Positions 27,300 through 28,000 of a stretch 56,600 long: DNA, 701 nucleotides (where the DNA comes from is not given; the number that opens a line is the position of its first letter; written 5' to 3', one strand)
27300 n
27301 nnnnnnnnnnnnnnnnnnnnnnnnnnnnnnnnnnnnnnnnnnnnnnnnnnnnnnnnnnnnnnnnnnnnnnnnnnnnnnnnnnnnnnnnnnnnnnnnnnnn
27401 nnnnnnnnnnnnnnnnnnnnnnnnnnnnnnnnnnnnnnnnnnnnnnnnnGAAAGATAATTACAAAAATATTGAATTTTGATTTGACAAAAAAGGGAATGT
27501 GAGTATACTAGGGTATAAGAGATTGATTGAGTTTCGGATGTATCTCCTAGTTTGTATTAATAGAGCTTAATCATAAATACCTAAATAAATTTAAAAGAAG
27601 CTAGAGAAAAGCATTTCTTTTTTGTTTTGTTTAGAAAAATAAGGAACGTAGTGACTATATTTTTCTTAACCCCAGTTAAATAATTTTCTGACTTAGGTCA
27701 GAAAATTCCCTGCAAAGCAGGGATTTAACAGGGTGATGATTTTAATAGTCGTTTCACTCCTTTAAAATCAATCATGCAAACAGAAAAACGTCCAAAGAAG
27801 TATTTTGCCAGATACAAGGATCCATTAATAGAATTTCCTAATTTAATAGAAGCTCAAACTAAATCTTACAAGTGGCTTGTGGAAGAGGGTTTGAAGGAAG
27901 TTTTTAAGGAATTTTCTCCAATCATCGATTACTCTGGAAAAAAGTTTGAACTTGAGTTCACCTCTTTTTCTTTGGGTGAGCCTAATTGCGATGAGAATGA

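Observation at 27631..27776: ~140 nt structured leader present twice, each ending exactly at a start codon (rpoB and a cupin gene)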

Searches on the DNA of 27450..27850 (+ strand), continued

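Call 52: search_with_rna_model(model_id=R1, sources=[L069, L070], max_evalue=1)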
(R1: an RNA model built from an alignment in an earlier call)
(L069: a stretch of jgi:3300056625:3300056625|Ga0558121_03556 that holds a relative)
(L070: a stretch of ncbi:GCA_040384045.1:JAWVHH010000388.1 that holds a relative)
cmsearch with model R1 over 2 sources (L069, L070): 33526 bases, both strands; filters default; matches with E-value up to 1: 2.
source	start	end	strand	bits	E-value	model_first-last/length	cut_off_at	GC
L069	5977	6091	+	15.2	0.066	1-144/144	no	0.35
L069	6944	7032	-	14.5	0.094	1-144/144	no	0.25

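Call 56: search_with_rna_model(model_id=R1, sources=[window, L001, L002, L003, L008, L009, L010, L011, L013, L014, L016, L017, L020, L022, L023, L025, L026, L027, L028, L029, L031, L035, L037, L045, L046, L052, L056], max_evalue=1e-17, make_alignment=true)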
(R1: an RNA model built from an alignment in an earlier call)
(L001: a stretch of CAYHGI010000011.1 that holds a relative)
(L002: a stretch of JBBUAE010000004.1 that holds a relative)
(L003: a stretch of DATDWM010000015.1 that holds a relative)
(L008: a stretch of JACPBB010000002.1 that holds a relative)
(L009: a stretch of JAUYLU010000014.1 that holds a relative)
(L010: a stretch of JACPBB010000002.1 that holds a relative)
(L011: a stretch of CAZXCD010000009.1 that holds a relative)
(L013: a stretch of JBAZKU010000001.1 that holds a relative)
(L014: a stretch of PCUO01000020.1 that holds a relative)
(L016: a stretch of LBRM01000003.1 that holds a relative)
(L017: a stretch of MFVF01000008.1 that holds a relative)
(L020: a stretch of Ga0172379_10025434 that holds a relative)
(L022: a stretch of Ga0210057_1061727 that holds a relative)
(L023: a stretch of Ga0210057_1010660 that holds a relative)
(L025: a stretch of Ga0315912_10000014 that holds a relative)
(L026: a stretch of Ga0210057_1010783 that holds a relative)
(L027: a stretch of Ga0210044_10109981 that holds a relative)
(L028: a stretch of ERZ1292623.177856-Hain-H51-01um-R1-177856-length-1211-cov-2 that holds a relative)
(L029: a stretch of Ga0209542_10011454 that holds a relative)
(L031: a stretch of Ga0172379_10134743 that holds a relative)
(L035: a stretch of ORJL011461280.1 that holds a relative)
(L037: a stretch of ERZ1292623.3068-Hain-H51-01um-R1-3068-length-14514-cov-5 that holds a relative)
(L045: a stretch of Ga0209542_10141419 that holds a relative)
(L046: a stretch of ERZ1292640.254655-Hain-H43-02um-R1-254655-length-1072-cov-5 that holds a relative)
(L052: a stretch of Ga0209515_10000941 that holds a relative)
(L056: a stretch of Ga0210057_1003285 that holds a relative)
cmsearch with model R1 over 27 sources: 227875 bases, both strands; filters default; matches with E-value up to 1e-17: 34.
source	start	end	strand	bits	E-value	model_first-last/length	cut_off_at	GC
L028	565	701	-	135.1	7e-30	1-144/144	no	0.28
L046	870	1020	+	133.9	1.3e-29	1-144/144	no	0.3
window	27630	27776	+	133.7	1.5e-29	1-144/144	no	0.32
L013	780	915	+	132.6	2.7e-29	1-144/144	no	0.25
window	6816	6954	+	131.9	3.9e-29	1-144/144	no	0.27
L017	1479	1622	+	131.6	4.7e-29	1-144/144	no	0.26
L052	2491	2625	-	129.6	1.4e-28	1-144/144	no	0.3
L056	6413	6565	+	128.7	2.3e-28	1-144/144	no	0.34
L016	1363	1499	+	126.3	8.8e-28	1-144/144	no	0.27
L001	4365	4498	+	126.2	9.3e-28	1-144/144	no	0.3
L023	6639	6796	+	124.8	2.1e-27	1-144/144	no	0.32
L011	55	201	+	124.7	2.1e-27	1-144/144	no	0.28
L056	2068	2212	+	124.1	3e-27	1-144/144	no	0.3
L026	3824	3969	-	122.6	6.9e-27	1-144/144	no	0.3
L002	4169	4312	+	120.6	2e-26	1-144/144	no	0.3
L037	12169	12312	+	120.6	2e-26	1-144/144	no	0.3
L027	559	733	+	120.3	2.5e-26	1-144/144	no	0.32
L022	2324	2460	+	120.2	2.6e-26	1-144/144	no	0.37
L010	5634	5764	-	118.9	5.3e-26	1-144/144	no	0.37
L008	46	186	+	116.8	1.7e-25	1-144/144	no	0.3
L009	65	210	-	113.5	1.1e-24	1-144/144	no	0.38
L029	12342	12483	-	112.7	1.7e-24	1-144/144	no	0.32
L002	5097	5240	+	112.7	1.7e-24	1-144/144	no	0.33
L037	13097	13240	+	112.7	1.7e-24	1-144/144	no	0.33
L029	2610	2746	-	111.6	3e-24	1-144/144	no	0.32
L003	722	854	+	111.4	3.3e-24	1-144/144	no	0.35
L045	1100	1256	+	110.2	6.6e-24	1-144/144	no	0.41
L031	1558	1700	+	110.1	7.1e-24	1-144/144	no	0.4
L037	224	371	+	106.2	5.9e-23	1-144/144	no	0.37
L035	2483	2624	-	101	1.1e-21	1-144/144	no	0.32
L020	1554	1766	-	100.3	1.5e-21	1-144/144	no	0.31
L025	4010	4146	-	98.8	3.6e-21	1-144/144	no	0.42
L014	5904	6131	+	92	1.5e-19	1-144/144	no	0.35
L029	2616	2748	+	85.4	5.9e-18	4-143/144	no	0.3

Alignment A3: 34 matches aligned to the model, 297 columns, each read 5' to 3' on its own strand. Consensus structure (alignment columns), stored with it:
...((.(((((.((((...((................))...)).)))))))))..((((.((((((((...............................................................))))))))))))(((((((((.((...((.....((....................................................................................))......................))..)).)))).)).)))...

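Call 62: search_with_rna_model(model_id=R1, sources=[L071, L072, L073], max_evalue=0.1)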
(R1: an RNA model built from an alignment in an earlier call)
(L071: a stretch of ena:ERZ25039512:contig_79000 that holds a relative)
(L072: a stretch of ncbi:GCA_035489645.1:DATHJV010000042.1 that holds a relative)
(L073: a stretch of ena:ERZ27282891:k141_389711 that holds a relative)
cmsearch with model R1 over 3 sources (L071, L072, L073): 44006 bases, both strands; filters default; matches with E-value up to 0.1: 1.
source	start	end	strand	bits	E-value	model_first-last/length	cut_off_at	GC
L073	337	421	+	16.5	0.041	1-144/144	no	0.32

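Call 84: search_with_rna_model(model_id=R1, sources=[L078, L079, L080, L081, L074], max_evalue=0.01)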
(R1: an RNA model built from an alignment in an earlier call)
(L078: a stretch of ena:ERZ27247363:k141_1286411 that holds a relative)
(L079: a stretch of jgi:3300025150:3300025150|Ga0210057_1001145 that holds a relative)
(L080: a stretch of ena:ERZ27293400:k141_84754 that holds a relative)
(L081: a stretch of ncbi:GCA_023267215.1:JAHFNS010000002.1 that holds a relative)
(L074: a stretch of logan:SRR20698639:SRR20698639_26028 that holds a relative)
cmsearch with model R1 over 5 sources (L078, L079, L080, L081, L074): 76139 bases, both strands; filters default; matches with E-value up to 0.01: 2.
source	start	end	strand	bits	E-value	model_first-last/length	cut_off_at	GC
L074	569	707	+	131.9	1.3e-29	1-144/144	no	0.27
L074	568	703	-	60.7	1.7e-12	1-144/144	no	0.26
